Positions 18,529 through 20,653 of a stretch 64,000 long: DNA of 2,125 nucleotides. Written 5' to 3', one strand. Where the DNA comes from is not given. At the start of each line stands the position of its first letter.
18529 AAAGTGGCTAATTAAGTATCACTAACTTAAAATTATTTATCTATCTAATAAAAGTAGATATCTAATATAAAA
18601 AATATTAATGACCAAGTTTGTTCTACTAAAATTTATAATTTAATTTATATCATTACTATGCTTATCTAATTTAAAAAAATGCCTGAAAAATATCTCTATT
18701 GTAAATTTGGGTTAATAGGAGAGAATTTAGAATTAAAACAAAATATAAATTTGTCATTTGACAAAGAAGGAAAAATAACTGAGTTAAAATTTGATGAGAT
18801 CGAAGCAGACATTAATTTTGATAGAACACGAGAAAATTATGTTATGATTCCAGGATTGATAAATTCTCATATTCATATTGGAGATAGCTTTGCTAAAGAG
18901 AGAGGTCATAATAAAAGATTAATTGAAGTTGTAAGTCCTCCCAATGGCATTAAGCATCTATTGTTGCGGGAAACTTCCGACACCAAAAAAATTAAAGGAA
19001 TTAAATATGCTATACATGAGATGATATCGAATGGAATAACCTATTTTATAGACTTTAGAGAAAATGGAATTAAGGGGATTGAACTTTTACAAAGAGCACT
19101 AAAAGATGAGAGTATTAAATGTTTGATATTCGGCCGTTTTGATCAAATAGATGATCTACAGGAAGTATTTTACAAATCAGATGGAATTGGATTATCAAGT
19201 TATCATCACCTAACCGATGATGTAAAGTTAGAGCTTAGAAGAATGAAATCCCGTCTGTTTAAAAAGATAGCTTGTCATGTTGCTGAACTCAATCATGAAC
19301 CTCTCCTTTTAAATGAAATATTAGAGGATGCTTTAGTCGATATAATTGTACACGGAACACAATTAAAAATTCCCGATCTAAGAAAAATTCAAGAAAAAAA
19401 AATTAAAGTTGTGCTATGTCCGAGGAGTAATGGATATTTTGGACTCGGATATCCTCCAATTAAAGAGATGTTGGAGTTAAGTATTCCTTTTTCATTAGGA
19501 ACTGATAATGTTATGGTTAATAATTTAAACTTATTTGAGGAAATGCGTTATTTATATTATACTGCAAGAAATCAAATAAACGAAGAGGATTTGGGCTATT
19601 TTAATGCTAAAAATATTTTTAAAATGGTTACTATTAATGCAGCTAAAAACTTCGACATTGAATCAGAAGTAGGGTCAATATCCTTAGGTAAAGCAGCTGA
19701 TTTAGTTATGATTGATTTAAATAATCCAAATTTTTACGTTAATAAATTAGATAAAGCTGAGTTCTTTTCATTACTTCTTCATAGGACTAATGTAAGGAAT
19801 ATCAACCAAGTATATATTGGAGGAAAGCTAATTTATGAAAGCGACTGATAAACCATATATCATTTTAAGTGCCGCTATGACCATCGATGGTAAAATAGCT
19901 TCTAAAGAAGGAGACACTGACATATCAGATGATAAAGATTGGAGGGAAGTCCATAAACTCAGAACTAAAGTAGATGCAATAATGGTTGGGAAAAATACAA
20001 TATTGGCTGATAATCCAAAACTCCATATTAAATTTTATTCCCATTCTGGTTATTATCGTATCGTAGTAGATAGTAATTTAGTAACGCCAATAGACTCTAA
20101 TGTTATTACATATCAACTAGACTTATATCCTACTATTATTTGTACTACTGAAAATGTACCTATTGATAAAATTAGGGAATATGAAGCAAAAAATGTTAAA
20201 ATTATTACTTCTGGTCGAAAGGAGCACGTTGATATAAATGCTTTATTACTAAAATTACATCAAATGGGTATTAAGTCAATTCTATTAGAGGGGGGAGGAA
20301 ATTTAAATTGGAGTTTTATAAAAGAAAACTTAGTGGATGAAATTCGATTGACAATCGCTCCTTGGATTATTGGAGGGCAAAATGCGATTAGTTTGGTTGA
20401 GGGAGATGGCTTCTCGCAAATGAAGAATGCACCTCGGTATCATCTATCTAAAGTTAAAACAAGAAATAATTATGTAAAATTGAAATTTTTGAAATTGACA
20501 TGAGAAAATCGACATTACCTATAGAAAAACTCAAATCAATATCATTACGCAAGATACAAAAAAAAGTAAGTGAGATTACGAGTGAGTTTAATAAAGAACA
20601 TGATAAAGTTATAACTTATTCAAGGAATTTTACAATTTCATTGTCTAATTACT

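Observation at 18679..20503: Deaminase-type amidohydrolase translationally coupled to the archaeal pyrimidine reductase and CofGH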

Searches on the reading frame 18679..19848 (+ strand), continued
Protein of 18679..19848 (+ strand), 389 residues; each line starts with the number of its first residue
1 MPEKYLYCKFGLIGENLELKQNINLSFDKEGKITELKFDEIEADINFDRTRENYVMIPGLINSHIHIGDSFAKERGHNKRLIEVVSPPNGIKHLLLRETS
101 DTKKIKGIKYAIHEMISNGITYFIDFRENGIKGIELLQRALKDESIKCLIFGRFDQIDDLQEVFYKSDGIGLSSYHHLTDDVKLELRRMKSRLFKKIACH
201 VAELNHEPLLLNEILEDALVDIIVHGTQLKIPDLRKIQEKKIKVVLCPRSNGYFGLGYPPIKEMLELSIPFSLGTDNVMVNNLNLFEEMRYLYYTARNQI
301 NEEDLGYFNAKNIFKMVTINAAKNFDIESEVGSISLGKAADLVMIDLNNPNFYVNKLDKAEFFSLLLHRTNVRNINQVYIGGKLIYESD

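Call 67: fold_search(model_id=the predicted structure, library=pdb)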
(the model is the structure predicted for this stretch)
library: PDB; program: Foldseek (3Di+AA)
matches with E <= 10: 1732; with E <= 0.001: 475
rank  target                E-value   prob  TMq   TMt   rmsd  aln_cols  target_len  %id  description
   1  3lnp                  1.5e-24  1.00  0.85  0.75   4.5       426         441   20  Crystal Structure of Amidohydrolase family Protein OLEI01672_1_465 from Oleispira antarctica (released 2010-02-16)
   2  4gbd_A                1.0e-23  1.00  0.81  0.73   4.5       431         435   20  Crystal Structure Of Adenosine Deaminase From Pseudomonas Aeruginosa Pao1 with bound Zn and methylthio-coformycin (released 2013-06-12)
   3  4v1x_E                1.7e-23  1.00  0.86  0.71   3.6       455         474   17  The structure of the hexameric atrazine chlorohydrolase, AtzA (released 2015-03-11)
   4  4dzh                  3.9e-23  1.00  0.79  0.70   4.5       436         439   19  Crystal structure of an adenosine deaminase from xanthomonas campestris (target nysgrc-200456) with bound zn (released 2012-03-21)
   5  4v1x_B                5.6e-23  1.00  0.85  0.70   4.5       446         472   17  The structure of the hexameric atrazine chlorohydrolase, AtzA (released 2015-03-11)
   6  4v1x_A                9.7e-23  1.00  0.84  0.69   3.9       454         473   18  The structure of the hexameric atrazine chlorohydrolase, AtzA (released 2015-03-11)
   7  4gbd_B                2.4e-22  1.00  0.84  0.75   3.7       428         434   20  Crystal Structure Of Adenosine Deaminase From Pseudomonas Aeruginosa Pao1 with bound Zn and methylthio-coformycin (released 2013-06-12)
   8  4dyk_A                3.4e-22  1.00  0.79  0.71   4.1       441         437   19  Crystal structure of an adenosine deaminase from pseudomonas aeruginosa pao1 (target nysgrc-200449) with bound zn (released 2012-03-14)
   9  4f0s                  7.0e-22  1.00  0.81  0.73   4.7       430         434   18  Crystal structure of an adenosine deaminase homolog from Chromobacterium violaceum (target NYSGRC-019589) with bound ino (released 2012-06-06)
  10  4f0r                  1.5e-21  1.00  0.80  0.72   4.2       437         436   18  Crystal structure of an adenosine deaminase homolog from Chromobacterium violaceum (target NYSGRC-019589) bound Zn and 5 (released 2012-06-06)
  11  1j6p                  1.1e-20  1.00  0.80  0.77   4.3       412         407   22  Crystal structure of Metal-dependent hydrolase of cytosinedemaniase/chlorohydrolase family (TM0936) from Thermotoga mari (released 2002-10-30)
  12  7ww2_A                1.2e-20  1.00  0.78  0.68   5.2       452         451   16  Structure of an Isocytosine specific deaminase Vcz (released 2023-02-22)
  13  1p1m                  1.8e-20  1.00  0.80  0.77   4.2       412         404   22  Structure of Thermotoga maritima amidohydrolase TM0936 bound to Ni and methionine (released 2003-04-29)
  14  6ohb_A                1.8e-20  1.00  0.80  0.72   4.9       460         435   17  E. coli Guanine Deaminase (released 2019-07-24)
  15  3hpa_A                2.2e-20  1.00  0.81  0.74   4.5       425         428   16  Crystal structure of an amidohydrolase gi:44264246 from an evironmental sample of sargasso sea (released 2009-06-16)
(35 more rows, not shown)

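Call 72: search_protein_families(library=pfam, proteins=[L058:6929-7618:+, L058:7632-8093:+, L058:8825-9409:+, L058:3783-4847:+, L032:5523-5960:+, L032:7292-8773:+, L032:8774-9538:+, L081:7068-8048:+, L081:4385-6004:+, L129:7132-8049:+], max_evalue=0.00001)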
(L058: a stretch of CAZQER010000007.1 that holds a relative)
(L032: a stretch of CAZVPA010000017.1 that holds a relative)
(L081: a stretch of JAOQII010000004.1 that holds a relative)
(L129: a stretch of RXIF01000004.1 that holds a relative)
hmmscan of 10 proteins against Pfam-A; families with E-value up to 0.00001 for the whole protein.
L058:6929-7618:+ (229 aa): 1 family
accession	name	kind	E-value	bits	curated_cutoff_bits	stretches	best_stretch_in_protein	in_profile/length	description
PF00926.24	DHBP_synthase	-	1.4e-55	188.2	26.4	1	11-222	2-189/191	3,4-dihydroxy-2-butanone 4-phosphate synthase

L058:7632-8093:+ (153 aa): 1 family
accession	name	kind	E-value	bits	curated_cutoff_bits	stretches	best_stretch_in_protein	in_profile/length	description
PF00885.24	DMRL_synthase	-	2.6e-18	66.7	26.7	1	2-128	2-135/139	6,7-dimethyl-8-ribityllumazine synthase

L058:8825-9409:+ (194 aa): 1 family
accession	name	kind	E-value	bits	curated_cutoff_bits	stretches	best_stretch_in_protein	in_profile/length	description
PF01988.24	VIT1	-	3.9e-10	40.3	28.1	0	107-187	136-212/214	VIT family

L058:3783-4847:+ (354 aa): 1 family
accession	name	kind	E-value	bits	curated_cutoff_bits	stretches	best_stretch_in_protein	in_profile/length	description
PF00266.25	Aminotran_5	-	3.7e-23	82.5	21.5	1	83-313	97-332/371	Aminotransferase class-V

L032:5523-5960:+ (145 aa): 6 families
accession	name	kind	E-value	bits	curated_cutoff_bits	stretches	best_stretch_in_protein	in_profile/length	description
PF00583.31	Acetyltransf_1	-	1.1e-18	68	20.7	1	19-127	5-116/116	Acetyltransferase (GNAT) family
PF13508.13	Acetyltransf_7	-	1.4e-15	57.8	27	1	47-128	3-83/84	Acetyltransferase (GNAT) domain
PF13673.13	Acetyltransf_10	-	1e-13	51.8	23.6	1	36-132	20-112/128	Acetyltransferase (GNAT) domain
PF13527.13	Acetyltransf_9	-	1.8e-08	34.9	25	1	6-128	1-125/127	Acetyltransferase (GNAT) domain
PF08445.16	FR47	-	2.5e-08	34.2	22.1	1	69-129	20-79/86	FR47-like protein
PF13480.13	Acetyltransf_6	-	6.2e-06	26.9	22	1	50-106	75-132/143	Acetyltransferase (GNAT) domain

L032:7292-8773:+ (493 aa): 0 families

L032:8774-9538:+ (254 aa): 0 families

L081:7068-8048:+ (326 aa): 1 family
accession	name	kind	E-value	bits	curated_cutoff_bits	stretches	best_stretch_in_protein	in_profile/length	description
PF02423.21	OCD_Mu_crystall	-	3.8e-99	332.1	24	1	4-309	2-311/314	Ornithine cyclodeaminase/mu-crystallin family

L081:4385-6004:+ (539 aa): 2 families
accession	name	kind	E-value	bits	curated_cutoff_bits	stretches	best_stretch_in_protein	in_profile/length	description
PF03129.25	HGTP_anticodon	-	1.8e-23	83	21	1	444-534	1-92/94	Anticodon binding domain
PF00587.30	tRNA-synt_2b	-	1.9e-09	38.3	29.3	1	133-201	11-77/179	tRNA synthetase class II core domain (G, H, P, S and T)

L129:7132-8049:+ (305 aa): 1 family
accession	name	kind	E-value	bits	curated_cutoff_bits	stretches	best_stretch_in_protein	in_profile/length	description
PF04206.17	MtrE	-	1.6e-105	352.7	26.6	1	13-287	4-270/271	Tetrahydromethanopterin S-methyltransferase, subunit E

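Call 80: find_homologous_proteins(query=P0174, max_evalue=1e-20)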
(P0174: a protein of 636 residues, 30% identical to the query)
Query P0174 (636 aa): 123 proteins with E <= 1e-20 among 8000 candidates; the best 120 are listed.
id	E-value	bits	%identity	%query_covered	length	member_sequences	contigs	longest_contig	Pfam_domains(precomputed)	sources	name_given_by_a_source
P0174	0.0e+0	1439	100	100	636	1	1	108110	PF07969.18,PF01872.23,PF01979.27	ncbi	ncbi:MAG: hypothetical protein Kow0069_19330 [Promethearchaeota archaeon]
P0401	2.1e-37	147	33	59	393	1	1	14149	PF07969.18,PF01979.27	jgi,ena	-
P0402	1.5e-35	141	35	54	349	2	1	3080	PF00962.29,PF01979.27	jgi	jgi:cytosine/adenosine deaminase-related metal-dependent hydrolase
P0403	2.4e-35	140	37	53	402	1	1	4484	PF07969.18,PF01979.27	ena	-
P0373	2.9e-35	140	35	55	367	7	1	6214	PF00962.29,PF01979.27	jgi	jgi:cytosine/adenosine deaminase-related metal-dependent hydrolase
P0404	2.9e-35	140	36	51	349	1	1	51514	PF00962.29,PF07969.18,PF01979.27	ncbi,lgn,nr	ncbi:MAG: amidohydrolase [Methanoculleus sp. SDB]|nr:MAG: amidohydrolase [Methanoculleus sp. SDB]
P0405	3.1e-35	140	49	31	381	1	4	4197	PF00383.30,PF14437.13,PF01872.23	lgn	-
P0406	1.9e-34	137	32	61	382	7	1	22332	PF07969.18,PF01979.27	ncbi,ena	-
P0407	2.5e-34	137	33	54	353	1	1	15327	PF00962.29,PF01979.27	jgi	jgi:cytosine/adenosine deaminase-related metal-dependent hydrolase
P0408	2.8e-34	137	36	47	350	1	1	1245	PF01979.27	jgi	jgi:cytosine/adenosine deaminase-related metal-dependent hydrolase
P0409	1.0e-33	135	35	51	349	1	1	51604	PF00962.29,PF01979.27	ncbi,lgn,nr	ncbi:MAG: amidohydrolase family protein [Methanomicrobiaceae archaeon]|nr:amidohydrolase family prot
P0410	1.9e-33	134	49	30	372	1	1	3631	PF00383.30,PF14437.13,PF01872.23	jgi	jgi:diaminohydroxyphosphoribosylaminopyrimidine deaminase/5-amino-6-(5-phosphoribosylamino)uracil re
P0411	2.7e-33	134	34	59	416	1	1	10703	PF07969.18,PF01979.27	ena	-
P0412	4.2e-33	133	38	46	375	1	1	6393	PF01979.27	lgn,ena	-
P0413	4.4e-33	133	33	52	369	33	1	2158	PF07969.18,PF01979.27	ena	-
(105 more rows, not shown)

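Call 81: find_encoding_contigs(protein=P0174, flank=6000, max_places=3)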
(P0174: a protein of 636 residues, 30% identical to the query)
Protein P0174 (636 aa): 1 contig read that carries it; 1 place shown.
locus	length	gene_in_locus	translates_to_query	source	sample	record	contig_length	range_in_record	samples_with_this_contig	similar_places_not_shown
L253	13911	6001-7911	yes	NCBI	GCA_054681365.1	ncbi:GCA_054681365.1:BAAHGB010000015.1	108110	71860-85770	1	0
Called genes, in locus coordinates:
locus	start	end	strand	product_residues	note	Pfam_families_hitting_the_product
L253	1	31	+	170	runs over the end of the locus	-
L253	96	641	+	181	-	-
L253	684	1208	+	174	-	-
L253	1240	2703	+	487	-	PF00224:PK, PF02887:PK_C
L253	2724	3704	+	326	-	PF03215:Rad17 (weak), PF13173:AAA_14 (weak), PF13401:AAA_22 (faint), PF00004:AAA, PF13177:DNA_pol3_delta2 (weak), PF21960:RCF1-5-like_lid (weak)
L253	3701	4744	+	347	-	-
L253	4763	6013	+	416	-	PF03215:Rad17 (weak), PF05496:RuvB_N (weak), PF00004:AAA, PF07728:AAA_5 (faint), PF13401:AAA_22 (weak), PF21960:RCF1-5-like_lid (weak)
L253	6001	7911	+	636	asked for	PF01979:Amidohydro_1, PF07969:Amidohydro_3, PF01872:RibD_C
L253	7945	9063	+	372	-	PF04055:Radical_SAM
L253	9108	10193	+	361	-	PF04055:Radical_SAM, PF19288:CofH_C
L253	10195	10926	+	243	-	PF00730:HhH-GPD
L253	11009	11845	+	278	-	-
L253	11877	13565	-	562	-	PF01642:MM_CoA_mutase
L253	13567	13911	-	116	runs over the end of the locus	-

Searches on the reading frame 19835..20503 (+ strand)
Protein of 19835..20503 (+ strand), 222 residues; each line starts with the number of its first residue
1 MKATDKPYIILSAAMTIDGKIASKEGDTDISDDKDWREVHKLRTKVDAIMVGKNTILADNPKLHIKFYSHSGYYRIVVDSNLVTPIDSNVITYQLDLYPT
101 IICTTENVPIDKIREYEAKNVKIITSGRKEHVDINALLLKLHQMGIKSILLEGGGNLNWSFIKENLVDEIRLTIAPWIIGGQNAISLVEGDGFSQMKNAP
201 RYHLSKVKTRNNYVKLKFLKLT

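Call 3: search_protein_families(library=pfam, proteins=[window:19835-20503:+], max_evalue=0.01)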
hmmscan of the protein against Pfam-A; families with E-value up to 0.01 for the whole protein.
window:19835-20503:+ (222 aa): 1 family
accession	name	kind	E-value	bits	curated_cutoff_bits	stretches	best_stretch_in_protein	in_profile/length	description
PF01872.23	RibD_C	-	3.1e-47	161.4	24.1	1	7-211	1-192/197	RibD C-terminal domain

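Call 4: search_protein_families(library=ncbifam, proteins=[window:19835-20503:+], max_evalue=0.01)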
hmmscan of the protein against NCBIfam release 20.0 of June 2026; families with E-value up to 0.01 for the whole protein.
window:19835-20503:+ (222 aa): 7 families
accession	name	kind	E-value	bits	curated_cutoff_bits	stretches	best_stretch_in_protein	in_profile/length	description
TIGR01508.1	rib_reduct_arch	equivalog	1.5e-58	197.4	186.45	1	7-216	1-206/210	2,5-diamino-6-(ribosylamino)-4(3H)-pyrimidinone 5'-phosphate reductase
TIGR00227.1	ribD_Cterm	domain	5.6e-58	196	150.15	1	6-216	2-212/216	riboflavin-specific deaminase C-terminal domain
TIGR00326.1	eubact_ribD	equivalog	7e-32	111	156.35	1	4-207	138-333/343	bifunctional diaminohydroxyphosphoribosylaminopyrimidine deaminase/5-amino-6-(5-phosphoribosylamino)uracil reductase RibD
NF008052.0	PRK10786.1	equivalog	4.8e-21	74.9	500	1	4-217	144-363/367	bifunctional diaminohydroxyphosphoribosylaminopyrimidine deaminase/5-amino-6-(5-phosphoribosylamino)uracil reductase RibD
NF010663.0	PRK14059.1-1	equivalog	4.2e-13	49.2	184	1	82-217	113-248/253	pyrimidine reductase family protein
NF010664.0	PRK14059.1-2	equivalog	7.7e-13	48.7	226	1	91-193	130-231/257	pyrimidine reductase family protein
NF010665.0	PRK14059.1-4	equivalog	1.8e-12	47.1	274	1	95-192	138-234/260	pyrimidine reductase family protein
